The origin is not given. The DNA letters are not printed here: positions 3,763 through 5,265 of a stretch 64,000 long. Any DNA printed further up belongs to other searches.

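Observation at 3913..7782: Complete nucleotide-heptose pathway with a fused HddC-GmhB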

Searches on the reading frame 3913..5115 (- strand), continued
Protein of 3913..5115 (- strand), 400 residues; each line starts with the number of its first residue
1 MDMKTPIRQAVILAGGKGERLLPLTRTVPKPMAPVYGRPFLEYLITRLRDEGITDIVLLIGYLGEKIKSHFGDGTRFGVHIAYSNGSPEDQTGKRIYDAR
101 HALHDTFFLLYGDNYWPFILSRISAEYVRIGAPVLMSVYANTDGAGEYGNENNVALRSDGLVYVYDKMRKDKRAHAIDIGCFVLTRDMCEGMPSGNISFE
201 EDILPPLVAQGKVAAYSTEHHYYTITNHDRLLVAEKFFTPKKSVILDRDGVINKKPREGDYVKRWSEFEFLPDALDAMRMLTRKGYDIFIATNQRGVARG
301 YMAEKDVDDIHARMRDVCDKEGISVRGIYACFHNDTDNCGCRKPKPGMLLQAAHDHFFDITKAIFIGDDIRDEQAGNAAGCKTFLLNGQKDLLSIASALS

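Call 22: find_encoding_contigs(protein=P0048, flank=8000, max_places=2)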
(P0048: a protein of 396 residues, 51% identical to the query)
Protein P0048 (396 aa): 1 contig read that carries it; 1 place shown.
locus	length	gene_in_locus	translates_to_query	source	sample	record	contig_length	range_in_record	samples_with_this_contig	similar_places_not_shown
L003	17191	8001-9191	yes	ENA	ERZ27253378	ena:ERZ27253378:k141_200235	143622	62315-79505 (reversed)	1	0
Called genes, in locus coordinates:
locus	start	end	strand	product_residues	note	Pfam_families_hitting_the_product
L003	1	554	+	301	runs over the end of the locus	PF01408:GFO_IDH_MocA, PF22725:GFO_IDH_MocA_C3, PF02894:GFO_IDH_MocA_C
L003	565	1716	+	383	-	PF00534:Glycos_transf_1, PF13692:Glyco_trans_1_4, PF26337:Gtf3_C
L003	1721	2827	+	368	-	PF00534:Glycos_transf_1, PF13692:Glyco_trans_1_4, PF26337:Gtf3_C (weak)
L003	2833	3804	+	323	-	PF00535:Glycos_transf_2, PF10111:Glyco_tranf_2_2, PF13506:Glyco_transf_21 (weak), PF13641:Glyco_tranf_2_3, PF02709:Glyco_transf_7C (faint)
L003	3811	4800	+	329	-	PF01073:3Beta_HSD, PF01370:Epimerase, PF02719:Polysacc_synt_2 (weak), PF04321:RmlD_sub_bind, PF16363:GDP_Man_Dehyd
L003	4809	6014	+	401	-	PF08421:Methyltransf_13, PF13489:Methyltransf_23, PF08484:Methyltransf_14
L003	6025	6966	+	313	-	PF00106:adh_short (weak), PF01073:3Beta_HSD, PF01370:Epimerase, PF02719:Polysacc_synt_2, PF04321:RmlD_sub_bind, PF07993:NAD_binding_4 (faint), PF08659:KR (faint), PF16363:GDP_Man_Dehyd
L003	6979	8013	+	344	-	PF01073:3Beta_HSD, PF01370:Epimerase, PF02719:Polysacc_synt_2 (weak), PF04321:RmlD_sub_bind, PF16363:GDP_Man_Dehyd, PF07993:NAD_binding_4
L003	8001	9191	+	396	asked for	PF00483:NTP_transferase, PF12804:NTP_transf_3, PF00702:Hydrolase, PF13419:HAD_2 (weak), PF08645:PNK3P, PF13242:Hydrolase_like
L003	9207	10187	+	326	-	PF00288:GHMP_kinases_N, PF08544:GHMP_kinases_C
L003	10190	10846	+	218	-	PF13580:SIS_2, PF01380:SIS (weak)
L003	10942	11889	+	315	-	PF00551:Formyl_trans_N, PF02911:Formyl_trans_C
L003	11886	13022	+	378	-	PF01041:DegT_DnrJ_EryC1, PF00266:Aminotran_5 (weak), PF00155:Aminotran_1_2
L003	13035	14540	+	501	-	-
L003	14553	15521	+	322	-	PF00106:adh_short (weak), PF01073:3Beta_HSD, PF01370:Epimerase, PF02719:Polysacc_synt_2, PF04321:RmlD_sub_bind, PF07993:NAD_binding_4, PF13460:NAD_binding_10, PF16363:GDP_Man_Dehyd, +1 more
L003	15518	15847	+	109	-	-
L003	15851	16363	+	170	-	-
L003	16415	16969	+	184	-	PF00908:dTDP_sugar_isom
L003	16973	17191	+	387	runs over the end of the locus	PF00155:Aminotran_1_2 (weak), PF01041:DegT_DnrJ_EryC1, PF00266:Aminotran_5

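Call 23: find_encoding_contigs(protein=P0080, flank=8000, max_places=2)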
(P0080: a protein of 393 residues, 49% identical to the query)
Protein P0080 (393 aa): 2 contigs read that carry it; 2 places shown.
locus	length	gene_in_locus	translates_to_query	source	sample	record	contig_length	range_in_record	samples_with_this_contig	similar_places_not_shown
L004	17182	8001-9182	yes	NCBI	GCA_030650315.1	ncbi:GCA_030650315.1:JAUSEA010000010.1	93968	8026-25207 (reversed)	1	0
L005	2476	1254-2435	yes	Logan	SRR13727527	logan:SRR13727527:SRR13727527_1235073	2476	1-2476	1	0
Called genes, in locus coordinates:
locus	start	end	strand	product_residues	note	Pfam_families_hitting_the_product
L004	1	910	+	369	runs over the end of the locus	PF13439:Glyco_transf_4, PF13579:Glyco_trans_4_4 (weak), PF20706:GT4-conflict (faint), PF00534:Glycos_transf_1, PF13692:Glyco_trans_1_4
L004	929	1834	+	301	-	PF02475:TRM5-TYW2_MTfase (weak), PF05050:Methyltransf_21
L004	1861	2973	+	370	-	PF00534:Glycos_transf_1 (faint), PF13692:Glyco_trans_1_4 (weak), PF26337:Gtf3_C (weak)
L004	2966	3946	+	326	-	PF00535:Glycos_transf_2, PF10111:Glyco_tranf_2_2, PF13641:Glyco_tranf_2_3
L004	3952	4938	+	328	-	PF01073:3Beta_HSD, PF01370:Epimerase, PF02719:Polysacc_synt_2 (weak), PF04321:RmlD_sub_bind, PF16363:GDP_Man_Dehyd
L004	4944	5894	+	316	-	PF00106:adh_short (weak), PF01073:3Beta_HSD, PF01370:Epimerase, PF02719:Polysacc_synt_2, PF04321:RmlD_sub_bind, PF05368:NmrA (weak), PF07993:NAD_binding_4 (weak), PF16363:GDP_Man_Dehyd, +1 more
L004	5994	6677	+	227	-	PF00300:His_Phos_1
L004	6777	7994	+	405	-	PF08421:Methyltransf_13, PF13489:Methyltransf_23, PF08242:Methyltransf_12 (weak), PF08484:Methyltransf_14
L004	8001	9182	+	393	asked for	PF00483:NTP_transferase, PF12804:NTP_transf_3, PF00702:Hydrolase (weak), PF13419:HAD_2, PF08645:PNK3P, PF13242:Hydrolase_like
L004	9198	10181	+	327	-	PF00288:GHMP_kinases_N, PF08544:GHMP_kinases_C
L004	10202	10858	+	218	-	PF13580:SIS_2, PF01380:SIS (weak)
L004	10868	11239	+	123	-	-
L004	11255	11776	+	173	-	PF18915:DUF5667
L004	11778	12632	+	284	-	PF00106:adh_short, PF08659:KR, PF23441:SDR (weak), PF13561:adh_short_C2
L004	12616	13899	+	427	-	PF03721:UDPG_MGDP_dh_N, PF00984:UDPG_MGDP_dh, PF03720:UDPG_MGDP_dh_C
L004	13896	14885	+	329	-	PF01408:GFO_IDH_MocA, PF08635:ox_reductase_C (weak), PF02894:GFO_IDH_MocA_C (weak), PF22725:GFO_IDH_MocA_C3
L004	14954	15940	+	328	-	PF00288:GHMP_kinases_N, PF08544:GHMP_kinases_C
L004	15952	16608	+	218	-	PF13580:SIS_2, PF01380:SIS (faint)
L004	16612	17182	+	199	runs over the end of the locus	PF08645:PNK3P (weak), PF00702:Hydrolase (weak), PF13419:HAD_2 (weak), PF13242:Hydrolase_like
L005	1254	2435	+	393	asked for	PF00483:NTP_transferase, PF12804:NTP_transf_3, PF00702:Hydrolase (weak), PF13419:HAD_2, PF08645:PNK3P, PF13242:Hydrolase_like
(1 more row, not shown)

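Call 24: find_encoding_contigs(protein=P0057, flank=8000, max_places=2)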
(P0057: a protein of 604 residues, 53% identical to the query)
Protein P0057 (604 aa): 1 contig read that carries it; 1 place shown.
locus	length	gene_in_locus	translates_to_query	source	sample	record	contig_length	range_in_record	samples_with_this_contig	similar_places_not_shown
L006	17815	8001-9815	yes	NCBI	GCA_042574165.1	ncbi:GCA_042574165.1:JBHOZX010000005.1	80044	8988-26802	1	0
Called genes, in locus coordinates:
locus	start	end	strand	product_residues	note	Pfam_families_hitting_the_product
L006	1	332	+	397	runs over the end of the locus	PF01071:GARS_A, PF02222:ATP-grasp, PF02655:ATP-grasp_3, PF02786:CPSase_L_D2, PF07478:Dala_Dala_lig_C, PF13535:ATP-grasp_4, PF18603:LAL_C2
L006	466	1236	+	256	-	PF04909:Amidohydro_2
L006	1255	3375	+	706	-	PF00682:HMGL-like, PF07836:DmpG_comm (weak)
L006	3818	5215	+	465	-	-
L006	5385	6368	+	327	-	PF00288:GHMP_kinases_N, PF08544:GHMP_kinases_C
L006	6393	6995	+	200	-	PF13580:SIS_2, PF01380:SIS (weak)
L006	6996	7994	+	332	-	PF01073:3Beta_HSD, PF01370:Epimerase, PF02719:Polysacc_synt_2, PF04321:RmlD_sub_bind (weak), PF16363:GDP_Man_Dehyd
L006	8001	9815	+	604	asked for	PF00483:NTP_transferase, PF12804:NTP_transf_3 (weak), PF00702:Hydrolase, PF08645:PNK3P, PF12710:HAD (weak), PF13419:HAD_2, PF13242:Hydrolase_like, PF00485:PRK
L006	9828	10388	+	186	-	PF00908:dTDP_sugar_isom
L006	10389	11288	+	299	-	PF01073:3Beta_HSD (faint), PF01370:Epimerase, PF05368:NmrA, PF16363:GDP_Man_Dehyd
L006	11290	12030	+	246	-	PF04989:RMNT_CmcI, PF13578:Methyltransf_24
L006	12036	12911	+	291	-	PF01073:3Beta_HSD, PF01370:Epimerase, PF04321:RmlD_sub_bind, PF16363:GDP_Man_Dehyd, PF02719:Polysacc_synt_2, PF07993:NAD_binding_4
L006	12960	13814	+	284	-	PF13489:Methyltransf_23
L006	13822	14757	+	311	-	PF00676:E1_dh, PF13292:DXP_synthase_N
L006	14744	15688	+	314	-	-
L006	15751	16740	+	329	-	PF00535:Glycos_transf_2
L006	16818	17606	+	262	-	PF08241:Methyltransf_11 (faint)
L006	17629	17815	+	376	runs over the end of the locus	PF13439:Glyco_transf_4 (faint), PF20706:GT4-conflict, PF00534:Glycos_transf_1, PF13692:Glyco_trans_1_4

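Call 31: find_related_loci(query=A1, collection=genome_contigs, flank=10000)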
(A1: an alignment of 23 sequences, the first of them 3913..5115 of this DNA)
Query A1 (400 aa) in genome_contigs; peptide patterns used: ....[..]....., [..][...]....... (x = any residue, [..] = any of these).
600 stretches matched a pattern (row limit reached: there are more); 591 encode a relative of the query (tblastn E <= 1e-3); the best 80 are kept; 80 distinct loci.
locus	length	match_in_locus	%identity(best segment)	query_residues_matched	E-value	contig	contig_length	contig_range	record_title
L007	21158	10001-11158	48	7-396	4e-124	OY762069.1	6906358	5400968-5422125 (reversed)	MAG: uncultured Desulfobacter sp. isolate 00b13672-1c6a-4f01-9bd3-5d9cfdb0d95e genome assembly, chromosome: 1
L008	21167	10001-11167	44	8-400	2e-109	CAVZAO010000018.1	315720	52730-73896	MAG: uncultured proteobacterium isolate MFD02416.bin.1.149 genome assembly, contig: contig_58842, whole genome shotgun s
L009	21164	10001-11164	44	8-399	3e-108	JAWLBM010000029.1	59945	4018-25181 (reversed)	MAG: Pleomorphomonas sp. isolate 15dZY3.bin.106 NODE_807_length_59945_cov_8.626324, whole genome shotgun sequence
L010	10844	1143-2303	43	9-399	9e-103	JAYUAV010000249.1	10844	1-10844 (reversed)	MAG: Verrucomicrobiota bacterium isolate GFS_6609 GFS_6609_248, whole genome shotgun sequence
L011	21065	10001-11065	43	9-367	1e-102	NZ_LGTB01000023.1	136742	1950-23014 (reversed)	Bradyrhizobium viridifuturi strain SEMIA 690 contig00023, whole genome shotgun sequence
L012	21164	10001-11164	43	8-399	6e-102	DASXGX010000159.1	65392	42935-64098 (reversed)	MAG TPA_asm: Roseiarcus sp. isolate SMAG_U5176 k141_3008381, whole genome shotgun sequence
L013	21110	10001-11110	43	9-381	2e-101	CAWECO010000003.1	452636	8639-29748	MAG: uncultured Gemmatimonadales bacterium isolate MFD03551.bin.2.55 genome assembly, contig: contig_32157, whole genome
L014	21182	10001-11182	40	3-399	2e-98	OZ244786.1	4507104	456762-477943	MAG: Candidatus Multivorans sp. isolate 506956bb-d3ba-4b36-a8b3-9439da49a84d genome assembly, chromosome: 1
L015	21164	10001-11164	41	9-399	1e-97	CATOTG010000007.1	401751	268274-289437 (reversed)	MAG: uncultured Thermoanaerobaculia bacterium isolate 2de50437-b26d-4e32-99b7-ac34be852a58 genome assembly, contig: cont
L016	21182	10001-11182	41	3-399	1e-93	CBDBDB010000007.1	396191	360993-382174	MAG: Candidatus Multivorans sp. isolate 25506e0c-16aa-497e-894a-3d9cdfe247fa genome assembly, contig: contig_7, whole ge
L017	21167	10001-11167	38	7-398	8e-93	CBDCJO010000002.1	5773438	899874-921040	MAG: Candidatus Latescibacterota bacterium isolate e8a457ff-d6c0-45dd-8553-2519624e1a5f genome assembly, contig: contig_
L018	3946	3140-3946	49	7-279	2e-81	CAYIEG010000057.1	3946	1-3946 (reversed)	MAG TPA_asm: uncultured Candidatus Saccharibacteria bacterium isolate ERP119705_co19_18 genome assembly, contig: NODE_39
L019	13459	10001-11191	33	7-384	3e-56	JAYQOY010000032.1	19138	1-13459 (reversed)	MAG: Schleiferiaceae bacterium isolate SD3114_S44.concoct.082 NODE_1034_length_19138_cov_7.76208, whole genome shotgun s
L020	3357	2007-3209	33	9-390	3e-56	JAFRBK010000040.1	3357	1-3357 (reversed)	MAG: Clostridia bacterium isolate RGIG2342 Goat_Ileum-1__c189221, whole genome shotgun sequence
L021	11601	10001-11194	32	7-384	1e-52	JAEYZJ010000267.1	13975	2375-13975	MAG: Proteobacteria bacterium isolate OH_CBlB_8 k127_278566, whole genome shotgun sequence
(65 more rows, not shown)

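Call 49: predict_structure(alignment_id=A1)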
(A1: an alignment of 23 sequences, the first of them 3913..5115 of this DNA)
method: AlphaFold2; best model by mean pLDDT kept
length: 400 residues; sequences in the alignment: 23
mean_pLDDT: 93.9   pTM: 0.89
mean pLDDT of the five models: 93.9, 92.6, 92.0, 91.9, 90.7
residues with pLDDT >= 90: 353; 70-90: 42; 50-70: 2; < 50: 3
segments of 3 or more residues with pLDDT < 50: 1-3
pLDDT, mean of each block of 10 residues (from residue 1): 70 95 97 97 97 97 98 98 96 96 97 93 92 94 85 94 95 94 93 93 95 94 94 95 96 91 95 96 97 92 95 98 97 84 93 94 96 95 92 94
secondary structure, 60 per line:
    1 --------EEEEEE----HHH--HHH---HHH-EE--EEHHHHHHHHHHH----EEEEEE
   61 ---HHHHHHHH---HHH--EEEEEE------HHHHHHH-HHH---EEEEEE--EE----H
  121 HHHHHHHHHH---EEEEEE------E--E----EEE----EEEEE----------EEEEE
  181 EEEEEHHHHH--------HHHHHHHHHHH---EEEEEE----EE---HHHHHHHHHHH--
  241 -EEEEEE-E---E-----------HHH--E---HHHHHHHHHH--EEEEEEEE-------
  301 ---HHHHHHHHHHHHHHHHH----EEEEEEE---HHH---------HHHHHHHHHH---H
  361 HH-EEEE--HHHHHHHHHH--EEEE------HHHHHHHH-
elements in order: E9-14 H40-50 E55-60 H64-71 E80-85 H92-98 E106-111 H120-130 E134-139 E154-156 E161-165 E176-185 H186-190 H199-209 E213-218 H228-238 E242-247 H274-283 E286-293 H304-320 E325-331 H347-356 E364-367 H370-379 E382-385 H392-399

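Call 51: fold_search(model_id=the predicted structure, library=pdb)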
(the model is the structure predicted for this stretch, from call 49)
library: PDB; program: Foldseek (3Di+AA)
matches with E <= 10: 1792; with E <= 0.001: 648
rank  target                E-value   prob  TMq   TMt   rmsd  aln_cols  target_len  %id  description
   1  4y7u                  2.2e-21  1.00  0.50  0.88   2.1       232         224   30  Structural analysis of MurU (released 2015-03-18)
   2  4y7t                  4.3e-21  1.00  0.50  0.90   1.8       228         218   31  Structural analysis of MurU (released 2015-03-18)
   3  4y7v                  5.4e-21  1.00  0.51  0.92   2.3       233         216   30  Structural analysis of MurU (released 2015-03-18)
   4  8hhd_B                7.8e-20  1.00  0.50  0.88   2.7       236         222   28  Crystal structure of PaMurU (released 2023-11-22)
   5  8x7s_B                1.4e-19  1.00  0.53  0.55   8.2       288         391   22  Crystal structure of tlr0611 (released 2024-11-27)
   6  8x7s_A                2.0e-19  1.00  0.53  0.54   7.6       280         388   23  Crystal structure of tlr0611 (released 2024-11-27)
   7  8x7s_C                4.2e-19  1.00  0.53  0.56   8.3       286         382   22  Crystal structure of tlr0611 (released 2024-11-27)
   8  5xhw                  7.7e-18  1.00  0.50  0.86   3.1       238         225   23  Crystal structure of HddC from Yersinia pseudotuberculosis (released 2018-04-25)
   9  3pkp_L                9.2e-18  1.00  0.50  0.69   3.1       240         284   23  Q83S Variant of S. Enterica RmlA with dATP (released 2011-01-12)
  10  3pkp_B                1.2e-17  1.00  0.50  0.68   3.3       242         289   24  Q83S Variant of S. Enterica RmlA with dATP (released 2011-01-12)
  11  7x8j_A                1.2e-17  1.00  0.51  0.57   6.8       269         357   21  Arabidopsis GDP-D-mannose pyrophosphorylase (VTC1) structure (unliganded) (released 2022-05-18)
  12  7x8j_B                1.2e-17  1.00  0.50  0.56   7.6       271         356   21  Arabidopsis GDP-D-mannose pyrophosphorylase (VTC1) structure (unliganded) (released 2022-05-18)
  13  3pkp_D                1.5e-17  1.00  0.50  0.69   3.1       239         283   23  Q83S Variant of S. Enterica RmlA with dATP (released 2011-01-12)
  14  3pkq_C                1.6e-17  1.00  0.50  0.69   3.2       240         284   22  Q83D Variant of S. Enterica RmlA with dGTP (released 2011-01-12)
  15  7d74_G                1.8e-17  1.00  0.50  0.55   5.8       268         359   20  Cryo-EM structure of GMPPA/GMPPB complex bound to GTP (state II) (released 2021-05-19)
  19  6jq8                  3.1e-17  1.00  0.50  0.85   3.3       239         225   22  Crystal structure of HddC from Yersinia pseudotuberculosis complexed with GMP-PN (released 2020-04-01)
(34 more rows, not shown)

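Call 53: search_protein_families(library=ncbifam, proteins=[P0057, P0109], max_evalue=0.001)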
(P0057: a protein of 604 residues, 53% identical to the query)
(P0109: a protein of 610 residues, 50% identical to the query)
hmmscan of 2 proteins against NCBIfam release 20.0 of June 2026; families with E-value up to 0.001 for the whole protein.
P0057 (604 aa): 56 families (the best 25 are shown)
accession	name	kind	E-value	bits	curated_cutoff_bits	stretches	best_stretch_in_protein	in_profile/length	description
NF006506.0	PRK08942.1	equivalog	1.1e-52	178.2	178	1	236-387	3-153/182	D-glycero-beta-D-manno-heptose 1,7-bisphosphate 7-phosphatase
TIGR01656.1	Histidinol-ppas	subfamily_domain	7.7e-41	139.5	84.15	1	237-381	1-145/149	histidinol-phosphate phosphatase domain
NF050049.1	HBPPhtaseGmhB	domain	1.4e-39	135.7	250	1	236-382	3-144/171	D-glycero-alpha-D-manno-heptose-1,7-bisphosphate 7-phosphatase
TIGR00213.1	GmhB_yaeD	subfamily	1.9e-36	125.4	149.6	1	237-381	2-149/176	D-glycero-beta-D-manno-heptose 1,7-bisphosphate 7-phosphatase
TIGR01662.1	HAD-SF-IIIA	subfamily_domain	6.2e-34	117.1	44.6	1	237-383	1-140/141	HAD-IIIA family hydrolase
NF005264.0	PRK06769.1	equivalog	8.1e-31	107.2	217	1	237-386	5-141/175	HAD-IIIA family hydrolase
NF052502.1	man1P_GTase_Rv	exception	9.7e-31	106.9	440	1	8-225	2-222/352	mannose-1-phosphate guanylyltransferase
TIGR03992.1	Arch_glmU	subfamily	7.7e-28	97.5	292.1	1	8-192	2-181/393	bifunctional sugar-1-phosphate nucleotidylyltransferase/acetyltransferase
NF003937.0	PRK05446.1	equivalog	7.6e-27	94.2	443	1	236-397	3-165/355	bifunctional histidinol-phosphatase/imidazoleglycerol-phosphate dehydratase HisB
NF045761.1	NAMPUrTaseMurU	equivalog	1.4e-26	93.8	250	1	8-229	2-223/226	N-acetylmuramate alpha-1-phosphate uridylyltransferase MurU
NF049965.1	GlMnHpPGnyltfHddC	equivalog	1.5e-26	93.4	300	1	7-198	1-187/221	D-glycero-D-manno-heptose 1-phosphate guanosyltransferase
NF041313.1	UDPGP_AglF_Halo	equivalog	1.9e-26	93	400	1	8-182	2-177/234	UTP--glucose-1-phosphate uridylyltransferase AglF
TIGR02623.1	G1P_cyt_trans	equivalog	1.7e-22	80.1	300.25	2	88-219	103-231/255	glucose-1-phosphate cytidylyltransferase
TIGR01261.1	hisB_Nterm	equivalog_domain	3.3e-22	78.7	140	1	237-379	2-144/161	histidinol-phosphatase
TIGR01208.1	rmlA_long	equivalog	2.1e-20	72.9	320.25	1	9-160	2-155/353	glucose-1-phosphate thymidylyltransferase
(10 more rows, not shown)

P0109 (610 aa): 54 families (the best 25 are shown)
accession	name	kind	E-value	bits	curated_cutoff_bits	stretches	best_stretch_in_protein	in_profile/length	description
NF006506.0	PRK08942.1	equivalog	1.5e-49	168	178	1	234-410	3-177/182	D-glycero-beta-D-manno-heptose 1,7-bisphosphate 7-phosphatase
TIGR01656.1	Histidinol-ppas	subfamily_domain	8.5e-40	136.1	84.15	1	235-380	1-146/149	histidinol-phosphate phosphatase domain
NF050049.1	HBPPhtaseGmhB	domain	1.2e-36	126.1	250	1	234-383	3-147/171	D-glycero-alpha-D-manno-heptose-1,7-bisphosphate 7-phosphatase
TIGR01662.1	HAD-SF-IIIA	subfamily_domain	1.8e-35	122.1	44.6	1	235-381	1-140/141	HAD-IIIA family hydrolase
NF052502.1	man1P_GTase_Rv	exception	1.6e-34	119.3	440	1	6-218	2-217/352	mannose-1-phosphate guanylyltransferase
TIGR00213.1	GmhB_yaeD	subfamily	3.4e-34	118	149.6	1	235-383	2-153/176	D-glycero-beta-D-manno-heptose 1,7-bisphosphate 7-phosphatase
TIGR03992.1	Arch_glmU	subfamily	2e-29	102.7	292.1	1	6-196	2-187/393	bifunctional sugar-1-phosphate nucleotidylyltransferase/acetyltransferase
NF045761.1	NAMPUrTaseMurU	equivalog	2.6e-29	102.7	250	1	6-225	2-221/226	N-acetylmuramate alpha-1-phosphate uridylyltransferase MurU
NF049965.1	GlMnHpPGnyltfHddC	equivalog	5.7e-29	101.3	300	1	5-216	1-206/221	D-glycero-D-manno-heptose 1-phosphate guanosyltransferase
NF005264.0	PRK06769.1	equivalog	7.5e-29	100.7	217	1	235-380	5-137/175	HAD-IIIA family hydrolase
NF041313.1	UDPGP_AglF_Halo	equivalog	1.7e-25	89.8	400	1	6-183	2-180/234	UTP--glucose-1-phosphate uridylyltransferase AglF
NF003937.0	PRK05446.1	equivalog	6.5e-24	84.6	443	1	234-396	3-166/355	bifunctional histidinol-phosphatase/imidazoleglycerol-phosphate dehydratase HisB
TIGR01208.1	rmlA_long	equivalog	5.4e-22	78.2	320.25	1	7-195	2-192/353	glucose-1-phosphate thymidylyltransferase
TIGR02623.1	G1P_cyt_trans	equivalog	2.7e-21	76.2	300.25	2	6-70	2-66/255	glucose-1-phosphate cytidylyltransferase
TIGR01261.1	hisB_Nterm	equivalog_domain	3.2e-20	72.3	140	1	235-380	2-147/161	histidinol-phosphatase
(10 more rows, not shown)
